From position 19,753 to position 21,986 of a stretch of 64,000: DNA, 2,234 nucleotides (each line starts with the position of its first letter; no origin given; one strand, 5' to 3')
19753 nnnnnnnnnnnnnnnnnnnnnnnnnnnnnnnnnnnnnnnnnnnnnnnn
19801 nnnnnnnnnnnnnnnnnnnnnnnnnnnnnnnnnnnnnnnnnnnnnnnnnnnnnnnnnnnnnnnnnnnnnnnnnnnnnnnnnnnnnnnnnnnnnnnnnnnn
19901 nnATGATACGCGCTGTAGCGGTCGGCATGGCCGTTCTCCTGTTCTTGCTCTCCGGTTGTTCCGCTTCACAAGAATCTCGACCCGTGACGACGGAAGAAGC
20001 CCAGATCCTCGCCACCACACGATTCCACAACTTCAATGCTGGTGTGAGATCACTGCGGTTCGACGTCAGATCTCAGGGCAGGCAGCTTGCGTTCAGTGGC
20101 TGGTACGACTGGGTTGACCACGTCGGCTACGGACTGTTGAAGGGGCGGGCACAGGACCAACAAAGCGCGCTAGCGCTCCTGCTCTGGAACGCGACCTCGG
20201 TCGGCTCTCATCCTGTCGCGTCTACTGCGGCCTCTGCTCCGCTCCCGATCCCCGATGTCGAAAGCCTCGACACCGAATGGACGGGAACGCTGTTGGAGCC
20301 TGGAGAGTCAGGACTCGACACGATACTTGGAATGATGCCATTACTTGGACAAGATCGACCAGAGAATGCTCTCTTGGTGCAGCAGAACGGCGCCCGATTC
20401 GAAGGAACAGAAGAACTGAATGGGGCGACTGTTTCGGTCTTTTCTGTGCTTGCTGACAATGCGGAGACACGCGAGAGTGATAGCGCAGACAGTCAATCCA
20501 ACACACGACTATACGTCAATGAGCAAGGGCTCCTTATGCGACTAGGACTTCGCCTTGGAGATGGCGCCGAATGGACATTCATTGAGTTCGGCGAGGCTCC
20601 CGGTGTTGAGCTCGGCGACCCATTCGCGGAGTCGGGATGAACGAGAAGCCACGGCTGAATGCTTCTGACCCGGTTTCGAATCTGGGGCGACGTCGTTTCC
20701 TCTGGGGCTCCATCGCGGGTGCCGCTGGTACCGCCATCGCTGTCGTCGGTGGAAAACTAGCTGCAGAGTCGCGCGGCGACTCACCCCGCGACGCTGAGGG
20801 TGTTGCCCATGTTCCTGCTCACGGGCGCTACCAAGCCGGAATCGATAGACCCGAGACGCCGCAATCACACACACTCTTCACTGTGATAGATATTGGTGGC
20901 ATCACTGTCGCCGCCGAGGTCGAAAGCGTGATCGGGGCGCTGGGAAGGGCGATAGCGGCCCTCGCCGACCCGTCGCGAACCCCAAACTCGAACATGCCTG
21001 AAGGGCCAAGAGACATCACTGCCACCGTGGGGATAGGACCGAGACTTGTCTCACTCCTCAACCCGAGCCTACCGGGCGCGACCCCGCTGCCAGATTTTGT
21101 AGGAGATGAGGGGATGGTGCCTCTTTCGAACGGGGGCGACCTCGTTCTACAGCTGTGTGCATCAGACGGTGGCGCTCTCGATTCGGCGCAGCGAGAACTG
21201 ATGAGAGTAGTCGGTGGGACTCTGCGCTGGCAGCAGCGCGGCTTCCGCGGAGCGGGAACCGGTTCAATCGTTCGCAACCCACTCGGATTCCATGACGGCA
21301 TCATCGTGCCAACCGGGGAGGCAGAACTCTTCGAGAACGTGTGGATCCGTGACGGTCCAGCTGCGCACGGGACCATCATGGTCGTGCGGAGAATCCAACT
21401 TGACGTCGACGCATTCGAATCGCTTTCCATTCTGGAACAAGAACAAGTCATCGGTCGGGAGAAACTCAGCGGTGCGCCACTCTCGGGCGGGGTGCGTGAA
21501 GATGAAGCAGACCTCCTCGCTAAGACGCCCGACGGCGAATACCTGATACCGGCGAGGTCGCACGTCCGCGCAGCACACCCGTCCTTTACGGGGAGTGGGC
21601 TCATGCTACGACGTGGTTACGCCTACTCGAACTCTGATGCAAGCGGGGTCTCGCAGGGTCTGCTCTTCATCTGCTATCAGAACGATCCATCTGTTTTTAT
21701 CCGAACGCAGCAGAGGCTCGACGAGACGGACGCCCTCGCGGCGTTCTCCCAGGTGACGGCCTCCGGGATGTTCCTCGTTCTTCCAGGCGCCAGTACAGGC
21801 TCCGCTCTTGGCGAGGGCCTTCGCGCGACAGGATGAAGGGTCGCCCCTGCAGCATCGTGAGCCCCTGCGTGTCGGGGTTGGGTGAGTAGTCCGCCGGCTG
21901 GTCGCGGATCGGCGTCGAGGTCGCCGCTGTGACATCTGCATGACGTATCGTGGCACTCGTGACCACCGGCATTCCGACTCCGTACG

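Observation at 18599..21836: Translationally coupled beta-helix lipoprotein, unknown lipoprotein and Tat-DyP peroxidase without EfeU/EfeO partners: candidate undescribed extracytoplasmic module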

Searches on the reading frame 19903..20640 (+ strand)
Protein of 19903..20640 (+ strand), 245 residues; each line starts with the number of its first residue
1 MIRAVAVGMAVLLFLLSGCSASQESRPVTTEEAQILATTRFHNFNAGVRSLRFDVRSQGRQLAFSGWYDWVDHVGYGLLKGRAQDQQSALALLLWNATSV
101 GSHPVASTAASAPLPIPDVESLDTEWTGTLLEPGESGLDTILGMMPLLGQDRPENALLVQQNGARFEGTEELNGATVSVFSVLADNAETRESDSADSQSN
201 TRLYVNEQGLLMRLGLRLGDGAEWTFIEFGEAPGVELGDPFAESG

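Call 3: search_protein_families(library=pfam, proteins=[window:19903-20640:+], max_evalue=0.1)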
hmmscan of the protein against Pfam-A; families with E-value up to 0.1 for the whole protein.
window:19903-20640:+ (245 aa): 0 families

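Call 4: search_protein_families(library=ncbifam, proteins=[window:19903-20640:+], max_evalue=0.1)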
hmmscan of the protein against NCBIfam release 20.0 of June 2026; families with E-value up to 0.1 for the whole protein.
window:19903-20640:+ (245 aa): 1 family
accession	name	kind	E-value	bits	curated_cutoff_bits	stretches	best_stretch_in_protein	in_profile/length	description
NF053532.1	lipo_SCO4651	subfamily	0.083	12.5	65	0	156-200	165-209/277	SCO4651 family lipoprotein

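Call 5: find_homologous_proteins(query=window:19903-20640:+)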
Query window:19903-20640:+ (245 aa): 5 proteins with E <= 0.001 among 919 candidates.
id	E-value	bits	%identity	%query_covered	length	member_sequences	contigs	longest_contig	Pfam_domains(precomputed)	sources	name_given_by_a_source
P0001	1.3e-156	537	100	100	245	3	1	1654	-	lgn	-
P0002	9.5e-115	400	74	99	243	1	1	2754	-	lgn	-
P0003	6.2e-28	116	35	94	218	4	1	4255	-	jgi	-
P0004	6.3e-19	86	33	89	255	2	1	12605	-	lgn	-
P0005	2.5e-15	75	36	64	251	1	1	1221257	-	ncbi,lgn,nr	ncbi:hypothetical protein IF650_00615 [Cellulosimicrobium terreum]|nr:hypothetical protein [Cellulos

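Call 6: find_encoding_contigs(protein=P0005, flank=8000, max_places=3)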
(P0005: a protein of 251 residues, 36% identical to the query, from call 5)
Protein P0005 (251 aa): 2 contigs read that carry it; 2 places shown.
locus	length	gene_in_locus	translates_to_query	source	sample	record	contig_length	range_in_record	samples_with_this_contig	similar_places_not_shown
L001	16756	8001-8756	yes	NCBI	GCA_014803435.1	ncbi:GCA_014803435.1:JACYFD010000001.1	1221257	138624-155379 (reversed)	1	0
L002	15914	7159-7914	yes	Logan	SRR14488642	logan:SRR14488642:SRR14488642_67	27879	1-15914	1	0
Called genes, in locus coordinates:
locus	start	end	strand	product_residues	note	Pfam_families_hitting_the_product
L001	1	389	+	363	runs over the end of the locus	PF01658:Inos-1-P_synth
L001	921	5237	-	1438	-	PF11974:bMG3 (faint), PF13620:CarboxypepD_reg (faint), PF24547:DUF7601 (faint), PF17210:SdrD_B, PF19407:DUF5979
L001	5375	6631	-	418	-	PF04261:Dyp_perox_N, PF20628:Dyp_perox_C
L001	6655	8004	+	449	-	PF22842:Pel9A-like_beta_helix (faint), PF13229:Beta_helix, PF05048:NosD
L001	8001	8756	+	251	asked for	-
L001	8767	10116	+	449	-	PF07690:MFS_1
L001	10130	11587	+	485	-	-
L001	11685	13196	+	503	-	-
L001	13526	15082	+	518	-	PF07690:MFS_1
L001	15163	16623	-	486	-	PF01743:PolyA_pol, PF12627:PolyA_pol_RNAbd, PF01966:HD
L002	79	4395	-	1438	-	PF11974:bMG3 (faint), PF13620:CarboxypepD_reg (faint), PF24547:DUF7601 (faint), PF17210:SdrD_B, PF19407:DUF5979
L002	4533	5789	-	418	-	PF04261:Dyp_perox_N, PF20628:Dyp_perox_C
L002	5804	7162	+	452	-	PF22842:Pel9A-like_beta_helix (faint), PF13229:Beta_helix, PF05048:NosD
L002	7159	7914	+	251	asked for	-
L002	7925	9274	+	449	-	PF07690:MFS_1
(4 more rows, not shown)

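Call 7: find_encoding_contigs(protein=P0004, flank=8000, max_places=3)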
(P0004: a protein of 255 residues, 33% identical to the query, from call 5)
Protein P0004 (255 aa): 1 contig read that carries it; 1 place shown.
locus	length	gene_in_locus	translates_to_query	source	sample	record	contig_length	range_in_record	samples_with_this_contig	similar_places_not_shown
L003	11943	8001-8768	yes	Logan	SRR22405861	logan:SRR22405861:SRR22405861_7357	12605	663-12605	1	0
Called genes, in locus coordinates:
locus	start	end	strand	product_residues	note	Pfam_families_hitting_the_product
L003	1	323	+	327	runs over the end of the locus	?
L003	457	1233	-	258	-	PF01636:APH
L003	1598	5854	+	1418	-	PF17802:SpaA (faint), PF22904:NOMO1-like_2nd (faint), PF17210:SdrD_B, PF13620:CarboxypepD_reg (weak), PF17210:SdrD_B, PF13620:CarboxypepD_reg (weak), PF17210:SdrD_B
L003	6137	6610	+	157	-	PF04203:Sortase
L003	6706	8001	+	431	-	PF22842:Pel9A-like_beta_helix (weak), PF05048:NosD (weak), PF13229:Beta_helix, PF05048:NosD, PF13229:Beta_helix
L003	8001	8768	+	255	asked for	-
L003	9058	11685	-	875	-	PF12704:MacB_PCD, PF02687:FtsX, PF12704:MacB_PCD (weak), PF02687:FtsX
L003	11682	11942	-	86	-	?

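Call 8: find_encoding_contigs(protein=P0003, flank=8000, max_places=3)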
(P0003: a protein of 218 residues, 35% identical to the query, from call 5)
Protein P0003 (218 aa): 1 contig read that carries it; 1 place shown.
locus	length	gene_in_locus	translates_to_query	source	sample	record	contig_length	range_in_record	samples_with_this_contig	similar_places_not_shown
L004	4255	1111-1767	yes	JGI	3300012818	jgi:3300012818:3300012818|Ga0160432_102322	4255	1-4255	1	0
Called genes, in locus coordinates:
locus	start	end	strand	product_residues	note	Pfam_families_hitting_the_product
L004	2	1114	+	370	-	?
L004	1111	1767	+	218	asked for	-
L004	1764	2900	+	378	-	PF20628:Dyp_perox_C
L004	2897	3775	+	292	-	PF00730:HhH-GPD, PF00633:HHH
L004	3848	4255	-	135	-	?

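Call 18: predict_structure(alignment_id=A1)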
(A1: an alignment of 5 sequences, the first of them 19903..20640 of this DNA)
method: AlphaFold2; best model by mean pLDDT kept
length: 245 residues; sequences in the alignment: 5
mean_pLDDT: 75.1   pTM: 0.74
mean pLDDT of the five models: 75.1, 73.6, 65.2, 64.9, 64.3
residues with pLDDT >= 90: 46; 70-90: 118; 50-70: 42; < 50: 39
segments of 3 or more residues with pLDDT < 50: 1-22, 186-196, 235-237, 243-245
pLDDT, mean of each block of 10 residues (from residue 1): 45 44 77 92 88 85 89 87 80 85 72 57 62 76 86 85 90 91 57 50 92 86 85 55 45
secondary structure, 60 per line:
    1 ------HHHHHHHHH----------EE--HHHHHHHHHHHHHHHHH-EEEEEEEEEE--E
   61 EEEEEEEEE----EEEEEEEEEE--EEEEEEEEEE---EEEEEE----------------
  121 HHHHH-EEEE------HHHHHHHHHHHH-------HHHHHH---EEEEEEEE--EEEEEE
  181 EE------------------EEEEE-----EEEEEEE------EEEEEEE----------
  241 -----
elements in order: H7-15 H30-46 E48-57 E60-69 E74-83 E86-95 E99-104 H121-125 E127-130 H137-148 H156-161 E165-172 E175-182 E201-205 E211-217 E224-230

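Call 22: fold_search(model_id=the predicted structure, library=pdb)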
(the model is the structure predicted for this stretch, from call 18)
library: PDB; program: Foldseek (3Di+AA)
matches with E <= 10: 1182; with E <= 0.001: 18
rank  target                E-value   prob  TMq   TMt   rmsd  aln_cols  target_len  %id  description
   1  3mh9_A                1.2e-06  1.00  0.42  0.48   7.6       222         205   14  Crystal structure of LprG mutant V91W from Mycobacterium tuberculosis (released 2010-09-01)
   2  3mha_A                2.7e-06  1.00  0.40  0.47   8.3       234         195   14  Crystal structure of LprG from Mycobacterium tuberculosis bound to PIM (released 2010-09-01)
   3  3mh9_C                3.3e-06  1.00  0.43  0.50   7.8       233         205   14  Crystal structure of LprG mutant V91W from Mycobacterium tuberculosis (released 2010-09-01)
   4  3mh8_A                4.6e-06  1.00  0.42  0.50   8.2       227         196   13  Crystal structure of LprG from Mycobacterium tuberculosis (released 2010-09-01)
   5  3mha_B                5.4e-06  1.00  0.45  0.54   7.4       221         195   14  Crystal structure of LprG from Mycobacterium tuberculosis bound to PIM (released 2010-09-01)
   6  4zra_C                9.2e-06  1.00  0.44  0.53   7.0       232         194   11  CRYSTAL STRUCTURE OF MYCOBACTERIUM TUBERCULOSIS LPRG BINDING TO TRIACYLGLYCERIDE (released 2016-02-10)
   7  3mh8_B                4.6e-05  1.00  0.45  0.55   6.5       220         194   12  Crystal structure of LprG from Mycobacterium tuberculosis (released 2010-09-01)
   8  2zf3_F                9.3e-05  1.00  0.30  0.37   9.2       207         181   11  Crystal Structure of VioE (released 2008-01-01)
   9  2zf3_D                1.7e-04  1.00  0.31  0.39   9.0       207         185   12  Crystal Structure of VioE (released 2008-01-01)
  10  2zf3_E                1.7e-04  1.00  0.31  0.38   9.5       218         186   13  Crystal Structure of VioE (released 2008-01-01)
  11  2zf4_B                3.4e-04  1.00  0.31  0.39   8.7       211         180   11  Crystal Structure of VioE complexed with phenylpyruvic acid (released 2008-01-01)
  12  2zf3_A                4.5e-04  1.00  0.34  0.41   9.5       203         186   12  Crystal Structure of VioE (released 2008-01-01)
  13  2zf4_F                4.7e-04  1.00  0.32  0.40   9.4       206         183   11  Crystal Structure of VioE complexed with phenylpyruvic acid (released 2008-01-01)
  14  2zf4_A                6.5e-04  1.00  0.31  0.38   9.1       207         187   12  Crystal Structure of VioE complexed with phenylpyruvic acid (released 2008-01-01)
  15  9c89                  6.9e-04  1.00  0.34  0.44   6.9       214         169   11  Crystal structure of outer membrane lipoprotein carrier protein (LolA) from Ehrlichia chaffeensis (released 2024-06-19)
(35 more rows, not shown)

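Call 24: search_protein_representatives(alignment_id=A1)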
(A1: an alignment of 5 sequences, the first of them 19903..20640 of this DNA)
Query: 5 sequences, 238 profile positions. Proteins with E-value up to 0.001 (for the whole library): 607; up to 1e-10: 457; up to 1e-30: 199. The best 150 are listed.
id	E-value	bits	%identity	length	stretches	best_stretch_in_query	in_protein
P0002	1.5e-109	381.4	-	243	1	1-236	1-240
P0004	4.2e-93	327.6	-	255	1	2-232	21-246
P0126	1.5e-62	227.6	-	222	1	8-236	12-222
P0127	1.0e-57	211.8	-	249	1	4-233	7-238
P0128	4.3e-55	203.2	-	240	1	4-236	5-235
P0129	2.5e-54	200.7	-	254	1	3-236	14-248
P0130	5.4e-54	199.6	-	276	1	22-227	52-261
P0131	5.6e-54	199.5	-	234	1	3-231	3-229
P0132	9.0e-54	198.8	-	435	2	5-231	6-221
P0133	1.1e-53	198.5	-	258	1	6-231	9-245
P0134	2.2e-53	197.6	-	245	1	4-233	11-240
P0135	1.0e-52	195.3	-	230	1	6-228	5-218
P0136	1.3e-52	195.0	-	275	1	19-230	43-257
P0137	1.5e-52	194.8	-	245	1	6-231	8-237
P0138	5.7e-52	192.9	-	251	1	4-233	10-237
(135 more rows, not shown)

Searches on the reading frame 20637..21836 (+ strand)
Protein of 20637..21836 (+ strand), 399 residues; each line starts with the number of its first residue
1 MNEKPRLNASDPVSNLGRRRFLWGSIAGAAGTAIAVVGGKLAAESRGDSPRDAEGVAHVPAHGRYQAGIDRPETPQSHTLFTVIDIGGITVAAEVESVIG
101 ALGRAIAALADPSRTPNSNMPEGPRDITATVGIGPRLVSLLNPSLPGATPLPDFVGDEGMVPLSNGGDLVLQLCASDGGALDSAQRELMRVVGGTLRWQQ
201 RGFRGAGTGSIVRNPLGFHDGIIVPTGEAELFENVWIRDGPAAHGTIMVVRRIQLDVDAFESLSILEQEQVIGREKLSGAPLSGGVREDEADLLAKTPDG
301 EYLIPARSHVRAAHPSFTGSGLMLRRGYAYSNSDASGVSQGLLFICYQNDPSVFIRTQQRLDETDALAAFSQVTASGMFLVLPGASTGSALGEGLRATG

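Call 3: search_protein_families(library=pfam, proteins=[window:20637-21836:+], max_evalue=0.1)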
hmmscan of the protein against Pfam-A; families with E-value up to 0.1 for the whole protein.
window:20637-21836:+ (399 aa): 2 families
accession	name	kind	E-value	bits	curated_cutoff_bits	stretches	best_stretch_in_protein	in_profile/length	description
PF20628.3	Dyp_perox_C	-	7.5e-35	120.6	20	1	213-385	3-165/166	Dyp-type peroxidase, C-terminal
PF04261.18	Dyp_perox_N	-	6.5e-06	26.6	20.4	1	76-204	9-146/146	Dyp-type peroxidase, N-terminal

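Call 4: search_protein_families(library=ncbifam, proteins=[window:20637-21836:+], max_evalue=0.1)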
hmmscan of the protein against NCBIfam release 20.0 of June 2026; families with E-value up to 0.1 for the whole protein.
window:20637-21836:+ (399 aa): 3 families
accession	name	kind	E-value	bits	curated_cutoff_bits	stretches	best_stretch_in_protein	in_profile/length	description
TIGR01412.1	tat_substr_1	equivalog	6e-63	213.1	428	1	13-395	5-418/420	iron uptake transporter deferrochelatase/peroxidase subunit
TIGR01413.1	Dyp_perox_fam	superfamily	5.6e-50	170.5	100.5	1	66-385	1-321/323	Dyp-type peroxidase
TIGR02811.1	formate_TAT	hypoth_equivalog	0.034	14.5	48.45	1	13-46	6-39/66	formate dehydrogenase region TAT target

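Call 15: search_solved_structures(query=window:20637-21836:+, show_alignments=2)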
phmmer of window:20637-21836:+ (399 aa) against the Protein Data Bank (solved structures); distinct sequences matched with E-value up to 0.001: 64 (the best 60 are shown).
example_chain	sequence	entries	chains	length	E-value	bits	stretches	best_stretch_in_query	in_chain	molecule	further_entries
4gt2_B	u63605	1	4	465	6.5e-44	153.9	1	14-395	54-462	Putative uncharacterized protein SCO3963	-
5mjh_A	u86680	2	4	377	2.2e-42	148.9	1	55-395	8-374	Dye type peroxidase A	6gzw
5map_A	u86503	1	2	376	2.4e-42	148.8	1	55-395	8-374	DtpA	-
9az0_A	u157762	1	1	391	4.1e-40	141.4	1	54-398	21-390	Dyp-type peroxidase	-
5jxu_A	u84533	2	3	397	6.2e-40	140.8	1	49-395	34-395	Dyp-type peroxidase family | DyP-type Peroxidase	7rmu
8fjr_A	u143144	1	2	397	2.9e-39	138.6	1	49-395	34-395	Dyp-type peroxidase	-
8fjq_A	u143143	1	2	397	7.5e-39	137.3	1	49-395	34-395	Dyp-type peroxidase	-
6qzo_A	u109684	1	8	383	2.9e-38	135.3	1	49-395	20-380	Peroxidase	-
8pxp_A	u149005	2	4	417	1.8e-36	129.5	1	12-386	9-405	Deferrochelatase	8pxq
8omc_A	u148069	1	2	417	1.8e-36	129.4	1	12-386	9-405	Deferrochelatase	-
8olp_A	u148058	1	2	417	4.3e-36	128.2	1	12-386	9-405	Deferrochelatase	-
4grc_A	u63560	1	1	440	5.5e-36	127.8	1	12-386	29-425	Putative membrane protein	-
8olh_A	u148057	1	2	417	1.7e-35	126.2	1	12-386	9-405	Deferrochelatase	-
8rgs_A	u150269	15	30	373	9e-35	123.9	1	50-386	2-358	Deferrochelatase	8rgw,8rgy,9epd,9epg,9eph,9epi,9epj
9fy7_A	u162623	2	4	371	1.1e-34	123.6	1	50-386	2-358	Deferrochelatase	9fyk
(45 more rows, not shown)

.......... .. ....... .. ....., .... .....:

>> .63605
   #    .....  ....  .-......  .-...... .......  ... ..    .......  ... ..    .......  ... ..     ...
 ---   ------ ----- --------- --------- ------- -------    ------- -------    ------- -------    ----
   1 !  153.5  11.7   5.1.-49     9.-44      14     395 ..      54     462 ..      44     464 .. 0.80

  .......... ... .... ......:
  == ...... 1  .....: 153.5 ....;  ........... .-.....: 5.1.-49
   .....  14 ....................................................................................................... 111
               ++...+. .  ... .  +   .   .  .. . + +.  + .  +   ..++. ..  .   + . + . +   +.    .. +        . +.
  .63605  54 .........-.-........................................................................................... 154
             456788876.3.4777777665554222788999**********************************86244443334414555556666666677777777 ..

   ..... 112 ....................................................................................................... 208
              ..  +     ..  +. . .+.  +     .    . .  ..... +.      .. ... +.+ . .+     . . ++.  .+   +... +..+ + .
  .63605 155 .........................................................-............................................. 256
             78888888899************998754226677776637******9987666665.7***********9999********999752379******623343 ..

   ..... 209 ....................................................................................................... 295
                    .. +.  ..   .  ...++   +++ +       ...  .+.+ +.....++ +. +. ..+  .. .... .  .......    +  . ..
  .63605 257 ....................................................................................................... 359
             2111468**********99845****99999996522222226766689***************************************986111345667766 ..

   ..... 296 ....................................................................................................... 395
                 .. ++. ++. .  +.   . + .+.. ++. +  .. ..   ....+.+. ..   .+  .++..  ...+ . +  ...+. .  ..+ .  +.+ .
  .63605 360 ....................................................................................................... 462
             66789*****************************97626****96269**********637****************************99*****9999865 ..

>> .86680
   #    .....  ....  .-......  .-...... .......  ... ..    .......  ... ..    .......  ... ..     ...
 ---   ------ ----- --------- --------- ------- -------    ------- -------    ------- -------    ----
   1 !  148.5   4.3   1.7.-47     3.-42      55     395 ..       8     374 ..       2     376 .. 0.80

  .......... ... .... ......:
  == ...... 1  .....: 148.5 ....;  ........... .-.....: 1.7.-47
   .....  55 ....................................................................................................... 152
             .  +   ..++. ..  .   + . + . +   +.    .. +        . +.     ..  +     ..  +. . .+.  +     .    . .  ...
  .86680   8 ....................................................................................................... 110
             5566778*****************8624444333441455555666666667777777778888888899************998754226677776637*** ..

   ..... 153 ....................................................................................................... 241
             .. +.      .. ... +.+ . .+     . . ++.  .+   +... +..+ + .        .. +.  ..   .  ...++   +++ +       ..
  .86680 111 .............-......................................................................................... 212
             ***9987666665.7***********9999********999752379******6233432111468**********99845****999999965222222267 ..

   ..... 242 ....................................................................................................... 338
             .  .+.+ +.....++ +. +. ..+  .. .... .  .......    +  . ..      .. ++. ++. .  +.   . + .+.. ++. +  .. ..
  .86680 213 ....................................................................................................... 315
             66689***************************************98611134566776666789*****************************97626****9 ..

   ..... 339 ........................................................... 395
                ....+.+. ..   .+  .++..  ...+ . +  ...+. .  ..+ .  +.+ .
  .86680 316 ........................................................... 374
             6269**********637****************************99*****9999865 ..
